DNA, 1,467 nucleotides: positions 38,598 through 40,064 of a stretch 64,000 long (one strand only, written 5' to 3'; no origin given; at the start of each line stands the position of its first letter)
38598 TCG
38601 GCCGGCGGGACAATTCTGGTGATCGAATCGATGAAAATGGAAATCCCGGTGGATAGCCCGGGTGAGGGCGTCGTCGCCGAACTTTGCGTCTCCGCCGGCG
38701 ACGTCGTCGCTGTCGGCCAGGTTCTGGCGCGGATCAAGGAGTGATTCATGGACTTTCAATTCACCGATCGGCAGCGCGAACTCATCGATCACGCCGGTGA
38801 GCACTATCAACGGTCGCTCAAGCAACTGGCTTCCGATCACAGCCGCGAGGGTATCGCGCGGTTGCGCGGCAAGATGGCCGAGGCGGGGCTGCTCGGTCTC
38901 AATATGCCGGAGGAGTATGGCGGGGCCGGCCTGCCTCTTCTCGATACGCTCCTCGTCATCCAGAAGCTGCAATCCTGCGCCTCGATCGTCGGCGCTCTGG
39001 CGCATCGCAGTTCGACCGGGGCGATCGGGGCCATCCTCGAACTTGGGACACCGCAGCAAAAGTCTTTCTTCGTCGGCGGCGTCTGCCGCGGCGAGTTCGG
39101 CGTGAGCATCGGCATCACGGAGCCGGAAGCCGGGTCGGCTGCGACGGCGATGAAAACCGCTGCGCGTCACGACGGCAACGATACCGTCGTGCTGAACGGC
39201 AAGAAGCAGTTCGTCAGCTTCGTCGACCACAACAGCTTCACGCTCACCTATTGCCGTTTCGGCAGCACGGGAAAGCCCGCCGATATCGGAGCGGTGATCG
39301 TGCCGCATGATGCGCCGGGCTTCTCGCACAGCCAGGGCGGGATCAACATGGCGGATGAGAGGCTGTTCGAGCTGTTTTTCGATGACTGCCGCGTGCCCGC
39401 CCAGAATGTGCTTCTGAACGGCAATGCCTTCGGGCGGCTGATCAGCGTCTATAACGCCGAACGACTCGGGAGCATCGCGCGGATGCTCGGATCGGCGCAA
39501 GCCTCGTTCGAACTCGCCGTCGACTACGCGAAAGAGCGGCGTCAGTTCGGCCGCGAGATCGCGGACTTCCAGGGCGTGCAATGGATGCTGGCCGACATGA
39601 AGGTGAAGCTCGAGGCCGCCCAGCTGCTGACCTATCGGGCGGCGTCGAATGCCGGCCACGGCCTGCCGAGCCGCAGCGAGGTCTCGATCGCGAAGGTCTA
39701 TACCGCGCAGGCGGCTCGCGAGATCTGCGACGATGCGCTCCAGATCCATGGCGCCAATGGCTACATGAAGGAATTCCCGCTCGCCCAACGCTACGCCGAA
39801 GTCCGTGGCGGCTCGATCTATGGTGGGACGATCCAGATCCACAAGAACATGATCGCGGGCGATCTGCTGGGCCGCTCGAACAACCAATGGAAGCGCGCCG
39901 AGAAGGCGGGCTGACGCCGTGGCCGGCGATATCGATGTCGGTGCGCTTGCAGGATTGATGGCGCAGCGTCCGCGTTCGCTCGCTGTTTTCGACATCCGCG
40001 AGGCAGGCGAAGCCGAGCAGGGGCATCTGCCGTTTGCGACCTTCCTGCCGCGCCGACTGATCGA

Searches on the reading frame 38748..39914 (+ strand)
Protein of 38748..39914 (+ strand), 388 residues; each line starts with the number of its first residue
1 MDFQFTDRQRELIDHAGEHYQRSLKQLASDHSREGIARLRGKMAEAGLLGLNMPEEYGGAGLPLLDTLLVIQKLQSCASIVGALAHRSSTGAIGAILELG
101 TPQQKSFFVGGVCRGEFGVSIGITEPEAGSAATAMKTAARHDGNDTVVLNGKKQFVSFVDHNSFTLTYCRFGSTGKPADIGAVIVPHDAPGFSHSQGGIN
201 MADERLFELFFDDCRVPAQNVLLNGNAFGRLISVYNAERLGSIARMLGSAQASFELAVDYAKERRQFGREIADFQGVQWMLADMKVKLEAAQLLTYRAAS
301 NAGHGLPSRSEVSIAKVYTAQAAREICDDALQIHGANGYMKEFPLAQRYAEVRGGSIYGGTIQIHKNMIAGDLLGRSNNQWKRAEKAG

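Call 5: search_protein_families(library=pfam, proteins=[window:38748-39914:+])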
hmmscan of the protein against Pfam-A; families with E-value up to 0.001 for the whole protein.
window:38748-39914:+ (388 aa): 4 families
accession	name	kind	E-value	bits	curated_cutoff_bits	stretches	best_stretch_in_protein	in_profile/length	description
PF00441.29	Acyl-CoA_dh_1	-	8.5e-45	153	22.4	1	234-371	10-147/150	Acyl-CoA dehydrogenase, C-terminal domain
PF08028.16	Acyl-CoA_dh_2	-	3.2e-18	66.8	22.7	1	243-348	4-119/134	Acyl-CoA dehydrogenase, C-terminal domain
PF02771.21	Acyl-CoA_dh_N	-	3.8e-18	66.3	22.9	1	6-116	1-113/113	Acyl-CoA dehydrogenase, N-terminal domain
PF02770.24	Acyl-CoA_dh_M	-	2.9e-15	56.6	33.3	1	121-214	2-97/97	Acyl-CoA dehydrogenase, middle domain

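Call 12: search_protein_families(library=ncbifam, proteins=[window:38748-39914:+], max_evalue=0.00001)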
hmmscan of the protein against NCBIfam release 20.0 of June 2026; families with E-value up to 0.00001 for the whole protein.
window:38748-39914:+ (388 aa): 22 families
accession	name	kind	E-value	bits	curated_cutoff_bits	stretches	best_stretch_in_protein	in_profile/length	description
NF042439.1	SulpropCoADesulf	equivalog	5.6e-83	278.8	600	1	38-380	28-377/379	3-sulfinopropanoyl-CoA desulfinase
NF042972.1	AcrlCoAredClosAcrC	equivalog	3e-76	256.5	640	1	1-374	1-377/378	acryloyl-CoA reductase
NF045552.1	GlutCoADH_Des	equivalog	6e-53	180.4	470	1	41-376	44-382/387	glutaryl-CoA dehydrogenase Acd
NF008997.0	PRK12341.1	equivalog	3.3e-52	177.8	537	1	1-365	1-368/382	acyl-CoA dehydrogenase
NF053553.1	prodigi_MBC_PigA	equivalog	1.4e-49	169.2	500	1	1-372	1-378/381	prodigiosin MBC biosynthesis dehydrogenase PigA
TIGR03207.1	cyc_hxne_CoA_dh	equivalog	2.9e-47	161.2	575.35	1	39-371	37-369/372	cyclohexanecarboxyl-CoA dehydrogenase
NF058590.1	AcCoDHFadEBacil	equivalog_domain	3.2e-47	161.3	600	1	30-376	49-413/586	acyl-CoA dehydrogenase FadE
NF045652.1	ProlPCPDhRedW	equivalog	1e-44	152.9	650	1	17-372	12-372/376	L-prolyl-[peptidyl-carrier protein] dehydrogenase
NF043006.1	CyhCrbnylCoADH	equivalog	9.8e-38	130.1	650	1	43-373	44-375/380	cyclohexane-1-carbonyl-CoA dehydrogenase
NF002885.1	PRK03354.1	equivalog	4.4e-37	128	540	1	1-363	1-363/378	crotonobetainyl-CoA dehydrogenase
NF052270.1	Staph_DH_FadE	equivalog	1.7e-26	92.9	600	1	95-377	116-397/400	acyl-CoA dehydrogenase FadE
TIGR03203.1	pimD_small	equivalog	1.7e-22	80.1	652.7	1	39-344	42-347/378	pimeloyl-CoA dehydrogenase small subunit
NF007000.1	PRK09463.1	subfamily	9.7e-20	70.5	600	2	6-137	44-177/726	acyl-CoA dehydrogenase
TIGR03204.1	pimC_large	equivalog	5.1e-18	65.1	623.85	1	52-375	58-394/395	pimeloyl-CoA dehydrogenase large subunit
NF009586.0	PRK13026.1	subfamily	7.1e-17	61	608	2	244-338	338-432/777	acyl-CoA dehydrogenase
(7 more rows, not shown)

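Call 14: find_related_loci(query=window:38748-39914:+, collection=genome_contigs, flank=10000)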
Query window:38748-39914:+ (388 aa) in genome_contigs; peptide patterns used: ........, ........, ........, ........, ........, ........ (x = any residue, [..] = any of these).
219 stretches matched a pattern; 160 encode a relative of the query (tblastn E <= 1e-3); the best 80 are kept; 80 distinct loci.
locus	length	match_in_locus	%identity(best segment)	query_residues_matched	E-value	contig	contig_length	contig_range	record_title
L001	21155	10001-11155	88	1-385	0e+0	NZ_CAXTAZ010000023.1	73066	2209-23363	MAG: uncultured Enterovirga sp. isolate private_T1887_metawrap_bin.11 private_T1887_metawrap_bin.11_23, whole genome sho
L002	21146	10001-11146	76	1-383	0e+0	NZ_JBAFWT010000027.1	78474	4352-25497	Xanthobacter sp. DSM 24535 strain W30 Contig027, whole genome shotgun sequence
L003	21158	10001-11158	74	1-388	0e+0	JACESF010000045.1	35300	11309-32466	MAG: Hyphomicrobiales bacterium isolate MCMED-G09 Rhizobiales-MCMED-G09-C45, whole genome shotgun sequence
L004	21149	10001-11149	73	1-383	0e+0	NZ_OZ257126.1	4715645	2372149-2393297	MAG: Ferrovibrio sp. isolate 3da24d40-07b8-4f05-970c-68f45a3e3a87 chromosome 1, complete sequence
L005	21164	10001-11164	96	1-388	0e+0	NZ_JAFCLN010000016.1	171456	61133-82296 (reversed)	Bradyrhizobium lablabi strain SZCCT0009 NODE_16, whole genome shotgun sequence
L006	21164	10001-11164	68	1-385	9e-169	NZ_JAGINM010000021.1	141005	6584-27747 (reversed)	Azospirillum agricola strain CC-HIH038 Ga0451084_21, whole genome shotgun sequence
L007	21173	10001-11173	67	1-388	4e-166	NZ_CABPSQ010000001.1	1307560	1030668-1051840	Pandoraea captiosa strain LMG 31118, whole genome shotgun sequence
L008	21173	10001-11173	67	1-388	4e-165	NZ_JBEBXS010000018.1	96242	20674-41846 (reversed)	MAG: Pandoraea pnomenusa isolate T2.bin.69 NODE_544_length_96242_cov_14.645867, whole genome shotgun sequence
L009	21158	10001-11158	67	1-381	1e-164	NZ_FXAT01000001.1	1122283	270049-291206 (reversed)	Paraburkholderia susongensis strain LMG 29540, whole genome shotgun sequence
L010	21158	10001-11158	67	1-381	2e-163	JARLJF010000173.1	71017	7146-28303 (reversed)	MAG: Pandoraea sp. isolate MAG_BA404 MetaBAT2_Bin_404_Anoxic_k141_1708822, whole genome shotgun sequence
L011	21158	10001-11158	67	1-381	3e-163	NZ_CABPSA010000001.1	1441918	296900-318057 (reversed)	Pandoraea commovens strain LMG 31010, whole genome shotgun sequence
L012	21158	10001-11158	67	1-381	2e-163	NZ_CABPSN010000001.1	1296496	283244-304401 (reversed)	Pandoraea aquatica strain LMG 31011, whole genome shotgun sequence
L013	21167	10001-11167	63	1-387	4e-159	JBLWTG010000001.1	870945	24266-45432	MAG: Pusillimonas sp. isolate EA03-07 A03maxbin.017RE.5K@1, whole genome shotgun sequence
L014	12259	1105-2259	66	1-383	1e-157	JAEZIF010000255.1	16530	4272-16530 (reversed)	MAG: Proteobacteria bacterium isolate OH_CDB_172 k127_1336695, whole genome shotgun sequence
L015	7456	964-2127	63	1-383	1e-155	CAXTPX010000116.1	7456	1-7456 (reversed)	MAG TPA_asm: uncultured Burkholderiaceae bacterium isolate public_SRR11456919_metawrap_bin.4 genome assembly, contig: pu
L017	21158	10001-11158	63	1-381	2e-151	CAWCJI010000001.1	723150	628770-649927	MAG: uncultured beta proteobacterium isolate MFD04580.bin.2.104 genome assembly, contig: contig_10842, whole genome shot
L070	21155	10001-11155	72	1-385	0e+0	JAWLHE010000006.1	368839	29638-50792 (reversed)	MAG: Alphaproteobacteria bacterium isolate 30dZY2.bin.37 NODE_56_length_368839_cov_16.320879, whole genome shotgun seque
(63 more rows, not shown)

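Call 19: search_solved_structures(query=window:38748-39914:+, max_evalue=1e-40)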
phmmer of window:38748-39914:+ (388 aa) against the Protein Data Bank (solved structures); distinct sequences matched with E-value up to 1e-40: 37.
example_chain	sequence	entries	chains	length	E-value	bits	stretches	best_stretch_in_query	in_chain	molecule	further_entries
5ol2_C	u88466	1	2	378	2.7e-57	197.7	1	39-374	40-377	Acyl-CoA dehydrogenase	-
5af7_A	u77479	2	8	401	4.8e-56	193.5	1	36-375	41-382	ACYL-COA DEHYDROGENASE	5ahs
4l1f_A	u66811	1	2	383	8.3e-56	192.8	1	1-369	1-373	Acyl-CoA dehydrogenase domain protein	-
4u83_A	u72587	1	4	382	7e-54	186.4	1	5-371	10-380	Acyl-CoA dehydrogenase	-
5lnx_A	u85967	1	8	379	1.8e-53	185.1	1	38-375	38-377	Acyl-CoA dehydrogenase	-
4n5f_A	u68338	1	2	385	4e-53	183.9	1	1-371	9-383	Putative acyl-CoA dehydrogenase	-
1ukw_A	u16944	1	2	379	1.3e-52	182.2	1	1-374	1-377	acyl-CoA dehydrogenase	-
6fah_C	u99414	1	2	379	2.1e-52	181.6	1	33-374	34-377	Caffeyl-CoA reductase-Etf complex subunit CarC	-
1jqi_A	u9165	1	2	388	3e-52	181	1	41-375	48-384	short chain acyl-CoA dehydrogenase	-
4m9a_A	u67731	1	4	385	2.6e-50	174.7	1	1-371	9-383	Acyl-CoA dehydrogenase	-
9w60_A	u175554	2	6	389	2.6e-50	174.7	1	1-374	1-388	Butyryl CoA dehydrogenase apo protein | Butyryl CoA Dehydrogenase with FAD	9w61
7szv_A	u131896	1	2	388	1.1e-49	172.7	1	37-372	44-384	Acyl-CoA dehydrogenase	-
2vig_A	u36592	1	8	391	1.4e-49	172.2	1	38-375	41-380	SHORT-CHAIN SPECIFIC ACYL-COA DEHYDROGENASE,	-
7y0a_A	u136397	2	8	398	2.3e-49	171.6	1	38-375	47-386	Short-chain specific acyl-CoA dehydrogenase, mitochondrial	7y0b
8sgs_A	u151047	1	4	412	3.3e-49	171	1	38-375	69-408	Short-chain specific acyl-CoA dehydrogenase, mitochondrial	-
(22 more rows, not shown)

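Call 25: search_protein_families(library=pfam, proteins=[L007:13416-13943:+, L007:13974-14846:-, L007:14993-17575:-, L017:16534-17697:+, L017:17727-18227:+, L070:8640-9977:-, L070:13158-14183:+, L070:14254-15714:+, L070:15718-16920:+, L006:11621-13063:+])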
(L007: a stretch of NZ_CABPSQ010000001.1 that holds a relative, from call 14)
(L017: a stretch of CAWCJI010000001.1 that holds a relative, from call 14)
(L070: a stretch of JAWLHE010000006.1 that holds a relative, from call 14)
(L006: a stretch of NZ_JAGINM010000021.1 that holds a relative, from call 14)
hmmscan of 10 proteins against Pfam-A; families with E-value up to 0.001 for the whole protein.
L007:13416-13943:+ (175 aa): 1 family
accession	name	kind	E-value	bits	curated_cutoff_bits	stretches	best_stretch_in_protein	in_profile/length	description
PF01613.24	Flavin_Reduct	-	2.5e-45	154.7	27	1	22-163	1-149/153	Flavin reductase like domain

L007:13974-14846:- (290 aa): 5 families
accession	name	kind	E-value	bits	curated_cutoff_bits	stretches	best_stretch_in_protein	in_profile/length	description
PF01614.24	IclR_C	-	5.4e-20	72.1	24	1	112-278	6-172/174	Bacterial transcriptional regulator IclR C-terminal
PF09339.16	HTH_IclR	-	2.3e-10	40.5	22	1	39-90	1-51/52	IclR helix-turn-helix domain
PF12802.13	MarR_2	-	6.4e-08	33.1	27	1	43-87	7-50/61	MarR family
PF25213.1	HVO_A0261_N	-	5.2e-05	23.5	35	1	41-98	11-63/86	HVO_A0261 N-terminal domain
PF01047.28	MarR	-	0.00017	21.9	24.6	1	55-93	15-53/59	MarR family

L007:14993-17575:- (860 aa): 3 families
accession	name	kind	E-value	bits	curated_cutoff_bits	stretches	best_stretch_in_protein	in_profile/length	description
PF00593.30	TonB_dep_Rec_b-barrel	-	9.3e-42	144.8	27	1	417-823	41-436/436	TonB dependent receptor-like, beta-barrel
PF07715.20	Plug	-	3e-19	69.9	23.9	1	187-286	6-107/107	TonB-dependent Receptor Plug Domain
PF07660.19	STN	-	8.6e-13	48.3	28.4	1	99-149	1-51/52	Secretin and TonB N terminus short domain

L017:16534-17697:+ (387 aa): 5 families
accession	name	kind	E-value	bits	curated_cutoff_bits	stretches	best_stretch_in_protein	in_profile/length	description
PF00441.29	Acyl-CoA_dh_1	-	3.3e-15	57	22.4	1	247-360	16-132/150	Acyl-CoA dehydrogenase, C-terminal domain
PF08028.16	Acyl-CoA_dh_2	-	2.3e-13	51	22.7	1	248-366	2-133/134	Acyl-CoA dehydrogenase, C-terminal domain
PF02770.24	Acyl-CoA_dh_M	-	1e-10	42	33.3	1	130-222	5-97/97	Acyl-CoA dehydrogenase, middle domain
PF02771.21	Acyl-CoA_dh_N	-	5.7e-09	36.8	22.9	1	6-119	1-110/113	Acyl-CoA dehydrogenase, N-terminal domain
PF11794.13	HpaB_N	-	0.00074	19.6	35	0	150-203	175-230/270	4-hydroxyphenylacetate 3-hydroxylase N terminal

L017:17727-18227:+ (166 aa): 1 family
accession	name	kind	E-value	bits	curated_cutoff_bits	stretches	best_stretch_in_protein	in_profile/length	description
PF01613.24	Flavin_Reduct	-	3.4e-42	144.6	27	1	14-155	1-149/153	Flavin reductase like domain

L070:8640-9977:- (445 aa): 1 family
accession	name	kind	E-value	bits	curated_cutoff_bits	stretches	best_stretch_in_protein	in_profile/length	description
PF02515.22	CoA_transf_3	-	1.2e-90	304.8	23.3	1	65-414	1-365/366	CoA-transferase family III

L070:13158-14183:+ (341 aa): 5 families
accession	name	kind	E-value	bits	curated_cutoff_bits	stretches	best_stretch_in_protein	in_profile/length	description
PF00561.26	Abhydrolase_1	-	5.2e-25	89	25.8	1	87-316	1-243/245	alpha/beta hydrolase fold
PF12697.13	Abhydrolase_6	-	8.7e-21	76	26.3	1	89-320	1-213/217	Alpha/beta hydrolase family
PF00975.26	Thioesterase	-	8.3e-13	49.5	26.4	1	88-189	2-101/226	Thioesterase domain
PF12146.15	Hydrolase_4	-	1.3e-06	28.3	27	1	113-288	32-210/239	Serine aminopeptidase, S33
PF07859.19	Abhydrolase_3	-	9.6e-05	22.7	25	1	137-238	54-155/210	alpha/beta hydrolase fold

L070:14254-15714:+ (486 aa): 3 families
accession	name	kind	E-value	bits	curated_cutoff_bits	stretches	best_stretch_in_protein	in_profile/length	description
PF08541.16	ACP_syn_III_C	-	7.6e-10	39.3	26.6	1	216-295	1-81/90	3-Oxoacyl-[acyl-carrier-protein (ACP)] synthase III C terminal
PF01796.24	OB_ChsH2_C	-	1.4e-08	35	27.1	1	419-461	20-65/65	ChsH2, C-terminal OB-fold domain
PF12172.15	zf-ChsH2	-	4.6e-06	26.8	23.2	1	367-394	9-34/37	ChsH2, rubredoxin-like zinc ribbon domain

L070:15718-16920:+ (400 aa): 4 families
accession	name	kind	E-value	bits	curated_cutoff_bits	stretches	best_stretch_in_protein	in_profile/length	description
PF22691.2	Thiolase_C_1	-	5.6e-32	110.9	28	1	265-392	17-141/144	Thiolase C-terminal domain-like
PF00108.29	Thiolase_N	-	3.9e-19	69.5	26.4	1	10-227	2-258/260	Thiolase, N-terminal domain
PF02803.24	Thiolase_C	-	3.7e-07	30.3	27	1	269-365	25-101/123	Thiolase, C-terminal domain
PF00109.32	ketoacyl-synt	-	0.00017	21.7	20.8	0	82-118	168-204/252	Beta-ketoacyl synthase, N-terminal domain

L006:11621-13063:+ (480 aa): 3 families
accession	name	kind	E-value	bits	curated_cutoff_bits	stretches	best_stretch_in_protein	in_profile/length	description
PF08541.16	ACP_syn_III_C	-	1.1e-11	45.1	26.6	1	209-288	1-81/90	3-Oxoacyl-[acyl-carrier-protein (ACP)] synthase III C terminal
PF01796.24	OB_ChsH2_C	-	5.6e-08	33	27.1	1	399-455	6-65/65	ChsH2, C-terminal OB-fold domain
PF12172.15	zf-ChsH2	-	9.5e-06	25.8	23.2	1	361-385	9-31/37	ChsH2, rubredoxin-like zinc ribbon domain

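Call 30: search_solved_structures(query=window:38748-39914:+, max_evalue=1e-55, show_alignments=3)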
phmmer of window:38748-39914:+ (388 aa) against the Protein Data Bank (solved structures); distinct sequences matched with E-value up to 1e-55: 3.
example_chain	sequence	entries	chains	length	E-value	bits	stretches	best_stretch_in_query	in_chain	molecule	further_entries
5ol2_C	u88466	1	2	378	2.7e-57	197.7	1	39-374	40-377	Acyl-CoA dehydrogenase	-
5af7_A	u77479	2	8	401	4.8e-56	193.5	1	36-375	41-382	ACYL-COA DEHYDROGENASE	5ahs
4l1f_A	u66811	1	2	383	8.3e-56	192.8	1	1-369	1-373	Acyl-CoA dehydrogenase domain protein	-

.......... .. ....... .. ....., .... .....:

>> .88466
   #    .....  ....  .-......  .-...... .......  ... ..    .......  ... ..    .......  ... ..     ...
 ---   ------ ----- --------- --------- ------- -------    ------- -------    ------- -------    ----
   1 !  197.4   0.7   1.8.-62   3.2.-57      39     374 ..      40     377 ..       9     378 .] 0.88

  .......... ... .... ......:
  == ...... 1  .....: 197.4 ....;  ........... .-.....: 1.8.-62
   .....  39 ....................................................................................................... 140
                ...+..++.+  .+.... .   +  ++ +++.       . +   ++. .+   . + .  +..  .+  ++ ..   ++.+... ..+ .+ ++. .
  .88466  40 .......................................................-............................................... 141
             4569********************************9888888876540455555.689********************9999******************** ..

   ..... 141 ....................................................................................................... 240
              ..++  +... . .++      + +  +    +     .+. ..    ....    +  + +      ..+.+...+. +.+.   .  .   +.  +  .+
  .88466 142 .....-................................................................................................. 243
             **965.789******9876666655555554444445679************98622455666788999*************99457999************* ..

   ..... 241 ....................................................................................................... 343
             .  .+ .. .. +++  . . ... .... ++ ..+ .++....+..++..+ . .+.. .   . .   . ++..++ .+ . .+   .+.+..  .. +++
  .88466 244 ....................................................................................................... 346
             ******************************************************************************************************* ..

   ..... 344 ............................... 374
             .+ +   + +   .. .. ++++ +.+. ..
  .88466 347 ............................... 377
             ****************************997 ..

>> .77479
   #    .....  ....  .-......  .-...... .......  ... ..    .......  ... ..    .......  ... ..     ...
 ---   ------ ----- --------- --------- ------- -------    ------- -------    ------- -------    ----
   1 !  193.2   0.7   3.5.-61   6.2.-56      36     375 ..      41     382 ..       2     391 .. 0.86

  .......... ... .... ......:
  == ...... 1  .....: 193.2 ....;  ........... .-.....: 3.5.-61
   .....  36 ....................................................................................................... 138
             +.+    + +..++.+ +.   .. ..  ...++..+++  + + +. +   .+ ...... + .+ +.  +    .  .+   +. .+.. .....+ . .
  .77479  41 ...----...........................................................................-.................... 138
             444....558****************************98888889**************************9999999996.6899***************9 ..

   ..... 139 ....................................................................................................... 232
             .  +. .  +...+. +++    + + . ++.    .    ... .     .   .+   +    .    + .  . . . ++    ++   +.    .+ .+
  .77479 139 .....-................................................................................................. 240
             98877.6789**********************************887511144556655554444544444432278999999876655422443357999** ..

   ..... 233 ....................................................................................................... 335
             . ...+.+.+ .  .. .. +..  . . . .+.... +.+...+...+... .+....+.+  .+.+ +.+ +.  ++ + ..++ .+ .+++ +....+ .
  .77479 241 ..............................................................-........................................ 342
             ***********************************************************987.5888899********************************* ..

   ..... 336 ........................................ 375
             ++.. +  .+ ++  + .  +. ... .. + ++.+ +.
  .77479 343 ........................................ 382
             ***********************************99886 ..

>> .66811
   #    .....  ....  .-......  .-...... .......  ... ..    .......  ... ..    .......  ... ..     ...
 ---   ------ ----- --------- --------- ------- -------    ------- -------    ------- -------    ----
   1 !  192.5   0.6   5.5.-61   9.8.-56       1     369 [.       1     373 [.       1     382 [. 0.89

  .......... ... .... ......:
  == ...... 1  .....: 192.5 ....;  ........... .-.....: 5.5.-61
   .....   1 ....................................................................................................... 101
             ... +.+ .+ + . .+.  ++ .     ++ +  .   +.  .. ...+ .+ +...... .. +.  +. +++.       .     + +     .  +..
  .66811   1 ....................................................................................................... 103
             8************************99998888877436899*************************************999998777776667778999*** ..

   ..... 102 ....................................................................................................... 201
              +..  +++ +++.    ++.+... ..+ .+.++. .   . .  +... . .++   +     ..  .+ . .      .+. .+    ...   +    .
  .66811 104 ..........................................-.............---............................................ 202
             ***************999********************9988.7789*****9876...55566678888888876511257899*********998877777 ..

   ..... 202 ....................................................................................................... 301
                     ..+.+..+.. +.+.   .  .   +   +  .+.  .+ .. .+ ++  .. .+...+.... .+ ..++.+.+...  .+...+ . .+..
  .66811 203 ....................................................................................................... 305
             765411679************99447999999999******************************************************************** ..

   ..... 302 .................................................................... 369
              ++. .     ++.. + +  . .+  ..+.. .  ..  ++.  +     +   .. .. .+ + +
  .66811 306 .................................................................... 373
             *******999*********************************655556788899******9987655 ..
